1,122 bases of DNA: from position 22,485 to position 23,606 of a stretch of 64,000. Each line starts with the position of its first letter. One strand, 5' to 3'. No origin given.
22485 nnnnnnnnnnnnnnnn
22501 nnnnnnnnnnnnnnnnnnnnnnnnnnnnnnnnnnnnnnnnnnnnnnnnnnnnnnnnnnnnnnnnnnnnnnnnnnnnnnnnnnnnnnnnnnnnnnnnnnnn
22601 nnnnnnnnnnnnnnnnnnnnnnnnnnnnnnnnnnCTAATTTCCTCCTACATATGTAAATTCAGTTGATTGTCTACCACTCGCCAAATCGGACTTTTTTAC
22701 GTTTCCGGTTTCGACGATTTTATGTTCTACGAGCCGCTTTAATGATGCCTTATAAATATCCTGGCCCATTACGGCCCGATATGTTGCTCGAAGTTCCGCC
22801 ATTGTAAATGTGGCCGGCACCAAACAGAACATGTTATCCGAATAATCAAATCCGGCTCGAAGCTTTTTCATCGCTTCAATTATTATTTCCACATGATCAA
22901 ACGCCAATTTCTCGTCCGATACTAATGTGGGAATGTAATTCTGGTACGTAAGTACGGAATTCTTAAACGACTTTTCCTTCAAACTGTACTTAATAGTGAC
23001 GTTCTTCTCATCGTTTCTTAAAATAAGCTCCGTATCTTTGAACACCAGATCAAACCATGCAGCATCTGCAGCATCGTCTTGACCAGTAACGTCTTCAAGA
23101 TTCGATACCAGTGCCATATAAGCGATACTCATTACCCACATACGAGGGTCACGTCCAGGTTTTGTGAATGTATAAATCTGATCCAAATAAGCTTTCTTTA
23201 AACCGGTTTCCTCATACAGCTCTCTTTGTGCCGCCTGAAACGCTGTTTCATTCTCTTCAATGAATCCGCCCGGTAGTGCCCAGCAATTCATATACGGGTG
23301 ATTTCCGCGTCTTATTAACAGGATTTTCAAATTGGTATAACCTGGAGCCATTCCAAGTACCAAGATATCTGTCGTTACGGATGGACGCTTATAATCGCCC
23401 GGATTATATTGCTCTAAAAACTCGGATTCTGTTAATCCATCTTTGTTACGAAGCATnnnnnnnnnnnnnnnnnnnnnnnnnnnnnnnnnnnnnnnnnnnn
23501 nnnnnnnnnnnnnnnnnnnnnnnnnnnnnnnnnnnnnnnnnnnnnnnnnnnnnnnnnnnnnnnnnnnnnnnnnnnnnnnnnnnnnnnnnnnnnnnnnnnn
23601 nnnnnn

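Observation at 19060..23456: Contiguous NAD+ salvage/Preiss-Handler module (HAD hydrolase, NadE, PncB, NMNAT, PncA, Nudix) in a phage-like genome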

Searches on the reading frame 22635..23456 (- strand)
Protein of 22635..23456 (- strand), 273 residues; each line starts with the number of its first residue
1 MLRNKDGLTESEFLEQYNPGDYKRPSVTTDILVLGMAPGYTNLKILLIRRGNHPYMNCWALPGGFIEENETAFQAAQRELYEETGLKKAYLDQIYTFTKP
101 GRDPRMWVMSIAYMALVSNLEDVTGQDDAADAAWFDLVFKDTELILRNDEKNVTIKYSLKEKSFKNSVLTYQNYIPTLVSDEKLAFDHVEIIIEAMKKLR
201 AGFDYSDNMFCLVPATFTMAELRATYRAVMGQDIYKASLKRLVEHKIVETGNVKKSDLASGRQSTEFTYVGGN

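Call 3: search_protein_families(library=pfam, proteins=[window:22635-23456:-], max_evalue=0.01)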
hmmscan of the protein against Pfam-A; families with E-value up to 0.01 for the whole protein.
window:22635-23456:- (273 aa): 2 families
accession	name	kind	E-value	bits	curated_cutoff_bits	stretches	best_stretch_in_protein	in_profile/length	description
PF00293.34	NUDIX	-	3.3e-16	59.9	21.1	1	44-137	16-115/134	NUDIX domain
PF21906.2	NrtR_WHD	-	8.6e-07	29.4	27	1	210-264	2-56/61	NrtR DNA-binding winged helix domain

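Call 4: search_protein_families(library=ncbifam, proteins=[window:22635-23456:-], max_evalue=0.01)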
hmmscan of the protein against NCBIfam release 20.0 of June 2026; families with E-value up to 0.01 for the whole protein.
window:22635-23456:- (273 aa): 24 families
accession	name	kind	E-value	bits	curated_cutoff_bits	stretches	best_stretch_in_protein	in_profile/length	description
NF050029.2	TransRepNtr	equivalog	3.6e-37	128.1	400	2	9-149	4-144/245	ADPR responsive transcriptional repressor NtrR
NF003786.0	PRK05379.1-2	equivalog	4.1e-12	46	397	1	15-143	207-338/354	bifunctional nicotinamide-nucleotide adenylyltransferase/Nudix hydroxylase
NF003791.0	PRK05379.2-3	equivalog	6e-12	45.4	409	1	22-138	198-316/340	bifunctional nicotinamide-nucleotide adenylyltransferase/Nudix hydroxylase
NF003785.0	PRK05379.1-1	equivalog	8.3e-12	44.9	418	1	18-151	195-331/347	bifunctional nicotinamide-nucleotide adenylyltransferase/Nudix hydroxylase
NF003788.0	PRK05379.1-5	equivalog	2.1e-11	43.7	354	1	10-137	193-326/351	bifunctional nicotinamide-nucleotide adenylyltransferase/Nudix hydroxylase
NF003787.0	PRK05379.1-4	equivalog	5.9e-11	41.9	449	1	42-137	218-321/346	bifunctional nicotinamide-nucleotide adenylyltransferase/Nudix hydroxylase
NF006530.0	PRK08999.1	equivalog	1.8e-08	33.8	245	1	44-94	19-70/315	Nudix family hydrolase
NF003790.0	PRK05379.2-2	equivalog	4.2e-08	32.7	403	1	44-138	229-330/354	bifunctional nicotinamide mononucleotide adenylyltransferase/ADP-ribose pyrophosphatase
NF008044.0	PRK10776.1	equivalog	3.8e-07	30.1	148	1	43-94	16-68/130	8-oxo-dGTP diphosphatase MutT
NF001938.0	PRK00714.1-5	equivalog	1e-06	28.2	116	1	56-90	44-78/172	RNA pyrophosphohydrolase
TIGR02705.1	nudix_YtkD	equivalog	1.8e-06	27.6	154.4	1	61-124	49-110/156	RNA deprotection pyrophosphohydrolase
NF001934.0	PRK00714.1-1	equivalog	5.1e-06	26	241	1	56-92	30-66/176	RNA pyrophosphohydrolase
TIGR00586.1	mutt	equivalog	5.9e-06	26.3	97.9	1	44-94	18-69/129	8-oxo-dGTP diphosphatase MutT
NF001937.0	PRK00714.1-4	equivalog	8.6e-06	25.5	139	1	44-93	21-67/161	RNA pyrophosphohydrolase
NF006961.0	PRK09438.1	equivalog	8.9e-06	25.2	103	1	41-88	18-63/151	dihydroneopterin triphosphate diphosphatase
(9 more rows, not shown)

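Call 8: search_protein_families(library=phrogs, proteins=[window:22635-23456:-], max_evalue=0.001)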
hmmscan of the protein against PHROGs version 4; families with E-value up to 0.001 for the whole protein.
window:22635-23456:- (273 aa): 7 families
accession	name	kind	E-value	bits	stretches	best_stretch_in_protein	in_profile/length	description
phrog_1198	-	other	1.2e-26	95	1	20-228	32-209/253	MutT/NUDIX hydrolase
phrog_1185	-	other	3.3e-08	34.3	1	59-97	181-219/301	nudix hydrolase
phrog_10313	-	other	1.7e-07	32.1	1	43-136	26-117/159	nudix hydrolase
phrog_6216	-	unknown function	2.2e-07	31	1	44-136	14-94/545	-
phrog_19657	-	other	7.3e-06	27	1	57-89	59-91/176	nudix hydrolase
phrog_15528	-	head and packaging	3.1e-05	23.5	1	57-105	543-589/794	portal protein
phrog_25541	-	unknown function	0.00062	20.3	0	43-108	85-149/210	-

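Call 16: search_solved_structures(query=window:22635-23456:-, max_evalue=0.001, show_alignments=2)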
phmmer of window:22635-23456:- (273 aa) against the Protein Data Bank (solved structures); distinct sequences matched with E-value up to 0.001: 29.
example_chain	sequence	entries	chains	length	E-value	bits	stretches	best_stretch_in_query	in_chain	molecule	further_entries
2fml_A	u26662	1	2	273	6.3e-34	121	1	16-234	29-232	MutT/nudix family protein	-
3gz5_A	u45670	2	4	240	2e-25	93.2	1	8-136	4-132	MutT/nudix family protein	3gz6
5bs6_A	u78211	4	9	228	2.5e-21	79.7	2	30-119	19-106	transcriptional regulator AraR | transcriptional factor AraR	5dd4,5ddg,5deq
3i9x_A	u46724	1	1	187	5.4e-21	78.6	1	8-144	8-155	mutT/nudix family protein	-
3gz8_A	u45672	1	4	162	6.3e-21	78.4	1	8-137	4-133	MutT/nudix family protein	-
2yyh_A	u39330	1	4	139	4.5e-11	46.1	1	22-115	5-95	8-OXO-dGTPase domain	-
2qjo_A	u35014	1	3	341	6.1e-10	42.4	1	20-138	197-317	Bifunctional NMN adenylyltransferase/Nudix hydrolase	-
2qjt_B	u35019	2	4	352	7.1e-10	42.2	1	26-138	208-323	Nicotinamide-nucleotide adenylyltransferase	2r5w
7q91_A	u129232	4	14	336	1.9e-09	40.8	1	184-254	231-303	NADQ transcription factor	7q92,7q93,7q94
3cng_A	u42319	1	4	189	4.6e-08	36.2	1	32-96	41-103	NUDIX hydrolase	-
3id9_A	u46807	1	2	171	1.5e-05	27.9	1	44-107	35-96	MutT/NUDIX family protein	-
4dyw_A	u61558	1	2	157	5.7e-05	26.1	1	43-118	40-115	MutT/NUDIX family protein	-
3h95_A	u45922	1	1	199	6.2e-05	26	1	33-98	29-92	Nucleoside diphosphate-linked moiety X motif 6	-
2duk_A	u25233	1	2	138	0.00012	25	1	45-124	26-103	MS0616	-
3mcf_A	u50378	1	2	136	0.00013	24.9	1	45-124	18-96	Diphosphoinositol polyphosphate phosphohydrolase 3-alpha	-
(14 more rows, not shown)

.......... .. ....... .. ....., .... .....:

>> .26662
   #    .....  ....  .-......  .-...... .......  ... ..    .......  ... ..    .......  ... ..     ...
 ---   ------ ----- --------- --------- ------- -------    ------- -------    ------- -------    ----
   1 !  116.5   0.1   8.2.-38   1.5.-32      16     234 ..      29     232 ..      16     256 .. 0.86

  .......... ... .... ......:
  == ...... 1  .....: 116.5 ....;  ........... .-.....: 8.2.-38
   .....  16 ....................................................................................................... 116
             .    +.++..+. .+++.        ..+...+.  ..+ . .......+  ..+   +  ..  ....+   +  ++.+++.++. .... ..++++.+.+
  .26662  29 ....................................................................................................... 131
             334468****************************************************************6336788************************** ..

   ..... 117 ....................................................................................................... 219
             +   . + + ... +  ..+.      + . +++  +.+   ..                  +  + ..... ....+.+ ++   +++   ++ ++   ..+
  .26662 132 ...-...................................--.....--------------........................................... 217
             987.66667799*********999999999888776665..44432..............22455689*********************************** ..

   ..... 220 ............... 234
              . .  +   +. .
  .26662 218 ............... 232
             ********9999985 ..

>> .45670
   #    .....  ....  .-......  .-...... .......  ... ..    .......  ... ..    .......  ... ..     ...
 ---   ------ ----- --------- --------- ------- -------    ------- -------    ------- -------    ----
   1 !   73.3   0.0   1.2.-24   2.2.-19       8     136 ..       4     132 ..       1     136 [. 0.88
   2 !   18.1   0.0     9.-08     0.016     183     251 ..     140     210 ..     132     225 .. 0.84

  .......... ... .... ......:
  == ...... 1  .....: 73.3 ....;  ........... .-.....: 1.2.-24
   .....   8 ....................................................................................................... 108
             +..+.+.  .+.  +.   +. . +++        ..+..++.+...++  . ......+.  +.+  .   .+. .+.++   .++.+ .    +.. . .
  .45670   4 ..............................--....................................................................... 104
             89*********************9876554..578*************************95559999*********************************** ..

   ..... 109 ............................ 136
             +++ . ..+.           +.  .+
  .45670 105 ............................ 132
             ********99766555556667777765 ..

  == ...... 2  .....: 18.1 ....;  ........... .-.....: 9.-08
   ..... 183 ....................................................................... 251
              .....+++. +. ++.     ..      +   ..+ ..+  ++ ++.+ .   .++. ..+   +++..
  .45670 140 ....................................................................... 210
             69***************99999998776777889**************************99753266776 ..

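Call 19: find_related_loci(query=window:22635-23456:-, collection=viral_contigs, flank=10000)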
Query window:22635-23456:- (273 aa) in viral_contigs; peptide patterns used: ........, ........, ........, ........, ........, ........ (x = any residue, [..] = any of these).
4 stretches matched a pattern, but none encodes a relative of the query by tblastn (E <= 1e-3).

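Call 37: find_encoding_contigs(protein=window:22635-23456:-, flank=10000, max_places=10)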
Protein window:22635-23456:- (273 aa): 21 contigs read that carry it; 5 places shown.
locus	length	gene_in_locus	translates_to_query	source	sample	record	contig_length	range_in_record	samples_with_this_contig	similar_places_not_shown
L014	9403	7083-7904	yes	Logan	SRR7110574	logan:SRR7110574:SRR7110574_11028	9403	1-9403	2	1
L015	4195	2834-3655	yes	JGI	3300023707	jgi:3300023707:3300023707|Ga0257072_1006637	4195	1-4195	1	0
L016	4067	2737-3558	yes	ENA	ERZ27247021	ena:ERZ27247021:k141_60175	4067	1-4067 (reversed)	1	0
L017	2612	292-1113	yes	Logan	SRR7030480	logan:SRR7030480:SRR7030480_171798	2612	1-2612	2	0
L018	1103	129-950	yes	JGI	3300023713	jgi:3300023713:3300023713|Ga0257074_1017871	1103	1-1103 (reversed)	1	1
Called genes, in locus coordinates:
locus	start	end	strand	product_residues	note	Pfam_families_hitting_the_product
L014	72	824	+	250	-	PF01507:PAPS_reduct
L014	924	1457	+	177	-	PF13392:HNH_3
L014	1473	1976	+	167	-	-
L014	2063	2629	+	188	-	PF02498:Bro-N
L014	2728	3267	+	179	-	-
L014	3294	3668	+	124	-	-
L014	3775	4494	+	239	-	-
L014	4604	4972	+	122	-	-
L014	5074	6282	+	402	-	PF01507:PAPS_reduct (weak)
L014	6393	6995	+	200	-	-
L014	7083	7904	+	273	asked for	PF00293:NUDIX, PF21906:WHD_NrtR (weak)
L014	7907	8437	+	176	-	PF00857:Isochorismatase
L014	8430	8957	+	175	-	PF01467:CTP_transf_like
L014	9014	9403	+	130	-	?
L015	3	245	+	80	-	?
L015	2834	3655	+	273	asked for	PF00293:NUDIX, PF21906:WHD_NrtR (weak)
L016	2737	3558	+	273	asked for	PF00293:NUDIX, PF21906:WHD_NrtR (weak)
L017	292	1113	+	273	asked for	PF00293:NUDIX, PF21906:WHD_NrtR (weak)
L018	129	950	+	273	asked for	PF00293:NUDIX, PF21906:WHD_NrtR (weak)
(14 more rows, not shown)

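Call 38: find_homologous_proteins(query=window:22635-23456:-, max_evalue=1e-10)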
Query window:22635-23456:- (273 aa): 6955 proteins with E <= 1e-10 among 8000 candidates; the best 120 are listed.
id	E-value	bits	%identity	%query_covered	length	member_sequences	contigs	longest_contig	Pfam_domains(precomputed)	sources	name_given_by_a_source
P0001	4.9e-180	615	100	100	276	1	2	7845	PF21906.3,PF00293.35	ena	-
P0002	1.6e-178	610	99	100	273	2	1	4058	PF21906.3,PF00293.35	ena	-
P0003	5.1e-142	490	79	99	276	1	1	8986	PF21906.3,PF00293.35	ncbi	-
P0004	1.0e-136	473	76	100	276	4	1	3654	PF21906.3,PF00293.35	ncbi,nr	ncbi:MAG: NUDIX hydrolase [Pseudobutyrivibrio sp.]|nr:NUDIX hydrolase [Pseudobutyrivibrio sp.]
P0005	1.6e-136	472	75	99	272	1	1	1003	PF21906.3,PF00293.35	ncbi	-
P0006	4.6e-132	457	73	99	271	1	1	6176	PF21906.3,PF00293.35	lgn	-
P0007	4.0e-131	454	73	100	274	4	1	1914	PF21906.3,PF00293.35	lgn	-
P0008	3.6e-120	418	69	99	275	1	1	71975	PF00293.35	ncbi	-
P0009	1.6e-114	400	66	99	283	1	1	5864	PF21906.3,PF00293.35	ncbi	-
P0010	2.0e-114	400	65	99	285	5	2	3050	PF21906.3,PF00293.35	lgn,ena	-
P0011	4.9e-114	398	66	97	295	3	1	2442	PF21906.3,PF00293.35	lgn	-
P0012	8.8e-113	394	64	99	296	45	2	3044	PF21906.3,PF00293.35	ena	-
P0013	9.6e-113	394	65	99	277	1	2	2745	PF21906.3,PF00293.35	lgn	-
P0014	1.6e-112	393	64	98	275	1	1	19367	PF21906.3,PF00293.35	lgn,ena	-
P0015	1.9e-112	393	65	99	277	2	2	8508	PF21906.3,PF19368.6,PF00293.35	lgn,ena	-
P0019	5.3e-112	392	64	98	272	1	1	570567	PF21906.3,PF00293.35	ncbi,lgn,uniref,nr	ncbi:ADP-ribose pyrophosphatase YjhB, NUDIX family [Pseudobutyrivibrio sp. YE44]|uniref:NUDIX hydrol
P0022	6.0e-112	392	64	98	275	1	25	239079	PF21906.3,PF00293.35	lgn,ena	-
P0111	2.7e-82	294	52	97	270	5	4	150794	PF21906.3,PF00293.35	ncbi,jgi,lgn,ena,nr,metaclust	ncbi:MAG: NUDIX hydrolase [Pseudobutyrivibrio sp.]|nr:NUDIX hydrolase [Pseudobutyrivibrio sp.]|metac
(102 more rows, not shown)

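Call 39: find_encoding_contigs(protein=P0019, flank=8000, max_places=2)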
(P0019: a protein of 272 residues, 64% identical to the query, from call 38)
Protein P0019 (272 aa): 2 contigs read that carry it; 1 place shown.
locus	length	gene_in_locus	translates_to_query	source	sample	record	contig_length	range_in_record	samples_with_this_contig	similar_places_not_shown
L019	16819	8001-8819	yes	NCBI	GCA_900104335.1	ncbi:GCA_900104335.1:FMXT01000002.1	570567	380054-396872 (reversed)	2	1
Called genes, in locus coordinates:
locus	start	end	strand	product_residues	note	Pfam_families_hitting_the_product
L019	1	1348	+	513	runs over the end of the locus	PF06050:HGD-D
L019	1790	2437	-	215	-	-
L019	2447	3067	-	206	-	-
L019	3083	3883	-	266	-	PF06966:DUF1295, PF02544:Steroid_dh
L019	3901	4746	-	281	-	PF01073:3Beta_HSD, PF01370:Epimerase, PF04321:RmlD_sub_bind (faint), PF05368:NmrA, PF13460:NAD_binding_10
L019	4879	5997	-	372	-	PF05656:DUF805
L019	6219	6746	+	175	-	PF00857:Isochorismatase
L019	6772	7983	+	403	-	PF17767:NAPRTase_N, PF04095:NAPRTase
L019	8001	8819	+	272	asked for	PF00293:NUDIX, PF21906:WHD_NrtR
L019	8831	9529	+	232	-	PF04973:NMN_transporter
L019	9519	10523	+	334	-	PF01467:CTP_transf_like, PF13521:AAA_28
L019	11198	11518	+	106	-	-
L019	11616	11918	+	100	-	-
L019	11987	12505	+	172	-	PF00583:Acetyltransf_1, PF13673:Acetyltransf_10, PF13508:Acetyltransf_7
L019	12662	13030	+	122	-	-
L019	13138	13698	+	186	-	PF01613:Flavin_Reduct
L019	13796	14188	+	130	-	PF12724:Flavodoxin_5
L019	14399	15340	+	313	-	PF20586:DUF6788, PF02661:Fic (weak)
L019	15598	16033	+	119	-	-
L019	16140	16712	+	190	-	-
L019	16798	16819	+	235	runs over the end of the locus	PF13660:DUF4147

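Call 40: find_encoding_contigs(protein=P0008, flank=10000, max_places=2)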
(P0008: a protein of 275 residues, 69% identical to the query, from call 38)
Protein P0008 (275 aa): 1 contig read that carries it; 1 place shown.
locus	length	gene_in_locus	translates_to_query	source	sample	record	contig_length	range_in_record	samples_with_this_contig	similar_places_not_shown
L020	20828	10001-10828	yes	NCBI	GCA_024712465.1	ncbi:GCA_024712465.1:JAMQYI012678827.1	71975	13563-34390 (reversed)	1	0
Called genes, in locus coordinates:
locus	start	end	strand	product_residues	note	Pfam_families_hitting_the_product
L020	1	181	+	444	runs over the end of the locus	PF00644:PARP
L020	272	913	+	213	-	-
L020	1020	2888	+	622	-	-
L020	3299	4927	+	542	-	PF00270:DEAD (weak), PF04851:ResIII, PF00271:Helicase_C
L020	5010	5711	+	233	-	PF18941:DUF5688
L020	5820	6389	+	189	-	-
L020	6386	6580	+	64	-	-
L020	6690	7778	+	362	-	-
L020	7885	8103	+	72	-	-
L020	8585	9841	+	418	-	-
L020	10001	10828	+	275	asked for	PF00293:NUDIX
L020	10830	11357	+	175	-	PF00857:Isochorismatase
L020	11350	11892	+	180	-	PF01467:CTP_transf_like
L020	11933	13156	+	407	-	PF17767:NAPRTase_N, PF04095:NAPRTase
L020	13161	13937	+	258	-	PF02540:NAD_synthase, PF03054:tRNA_Me_trans (faint)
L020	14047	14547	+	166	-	-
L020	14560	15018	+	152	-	-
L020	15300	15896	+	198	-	-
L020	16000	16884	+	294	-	PF00929:RNase_T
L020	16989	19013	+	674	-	PF00580:UvrD-helicase, PF13245:AAA_19 (faint), PF13361:UvrD_C, PF13538:UvrD_C_2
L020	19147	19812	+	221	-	PF00692:dUTPase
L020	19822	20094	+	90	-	-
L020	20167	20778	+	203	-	PF07737:ATLF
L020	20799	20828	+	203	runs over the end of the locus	-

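Call 41: find_encoding_contigs(protein=P0003, flank=10000, max_places=2)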
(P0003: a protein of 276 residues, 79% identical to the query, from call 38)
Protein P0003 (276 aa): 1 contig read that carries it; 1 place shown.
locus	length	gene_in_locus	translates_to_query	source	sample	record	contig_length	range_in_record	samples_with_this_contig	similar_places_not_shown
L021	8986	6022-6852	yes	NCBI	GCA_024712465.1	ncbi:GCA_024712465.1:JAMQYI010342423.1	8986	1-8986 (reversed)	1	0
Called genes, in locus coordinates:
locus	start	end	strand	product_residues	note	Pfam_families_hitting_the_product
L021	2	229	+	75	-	?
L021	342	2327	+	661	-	PF14284:PcfJ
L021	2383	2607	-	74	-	PF13443:HTH_26 (weak)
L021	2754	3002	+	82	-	-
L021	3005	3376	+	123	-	PF18843:LPD28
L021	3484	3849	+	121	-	-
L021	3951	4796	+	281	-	-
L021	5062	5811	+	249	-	PF01507:PAPS_reduct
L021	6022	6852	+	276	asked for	PF00293:NUDIX, PF21906:WHD_NrtR (weak)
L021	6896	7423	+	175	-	PF00857:Isochorismatase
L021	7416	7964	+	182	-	PF01467:CTP_transf_like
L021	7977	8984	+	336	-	?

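Call 68: search_protein_families(library=pfam, proteins=[L020:13978-14547:+, L020:14551-15018:+], max_evalue=0.001)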
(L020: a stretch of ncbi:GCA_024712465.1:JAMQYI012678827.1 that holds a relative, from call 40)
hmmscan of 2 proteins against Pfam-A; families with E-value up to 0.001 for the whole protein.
L020:13978-14547:+ (189 aa): 0 families

L020:14551-15018:+ (155 aa): 0 families

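Call 69: search_protein_families(library=ncbifam, proteins=[L020:11350-11892:+, L019:9519-10523:+], max_evalue=0.00001)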
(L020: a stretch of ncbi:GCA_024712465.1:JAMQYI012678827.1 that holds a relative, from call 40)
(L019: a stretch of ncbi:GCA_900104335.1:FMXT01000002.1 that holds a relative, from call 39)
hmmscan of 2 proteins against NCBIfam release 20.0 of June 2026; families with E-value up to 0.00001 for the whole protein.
L020:11350-11892:+ (180 aa): 2 families
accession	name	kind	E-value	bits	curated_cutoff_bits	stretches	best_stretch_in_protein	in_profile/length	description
TIGR01526.1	nadR_NMN_Atrans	equivalog_domain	4.1e-20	72.3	341.15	1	4-154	1-145/325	nicotinamide-nucleotide adenylyltransferase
TIGR00125.1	cyt_tran_rel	domain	6.8e-09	35.8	27.7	1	6-67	1-64/65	adenylyltransferase/cytidyltransferase family protein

L019:9519-10523:+ (334 aa): 7 families
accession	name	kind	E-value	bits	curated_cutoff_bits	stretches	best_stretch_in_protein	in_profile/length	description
TIGR01526.1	nadR_NMN_Atrans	equivalog_domain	1.1e-56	192.4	341.15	1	4-322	2-325/325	nicotinamide-nucleotide adenylyltransferase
NF005988.0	PRK08099.1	equivalog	5e-54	184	201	1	3-333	64-406/411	multifunctional transcriptional regulator/nicotinamide-nucleotide adenylyltransferase/ribosylnicotinamide kinase NadR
TIGR00125.1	cyt_tran_rel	domain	4e-10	39.7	27.7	1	5-39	1-35/65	adenylyltransferase/cytidyltransferase family protein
TIGR01510.1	coaD_prev_kdtB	equivalog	1.6e-09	37.9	103.3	1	6-71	2-68/155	pantetheine-phosphate adenylyltransferase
NF003791.0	PRK05379.2-3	equivalog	4e-09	36.1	409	1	1-140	3-145/340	bifunctional nicotinamide-nucleotide adenylyltransferase/Nudix hydroxylase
TIGR00482.1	TIGR00482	equivalog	4.6e-07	30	112.45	0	7-61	1-61/194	nicotinate (nicotinamide) nucleotide adenylyltransferase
TIGR01527.1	arch_NMN_Atrans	equivalog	4.1e-06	26.5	181.2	0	6-154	2-148/167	nicotinamide-nucleotide adenylyltransferase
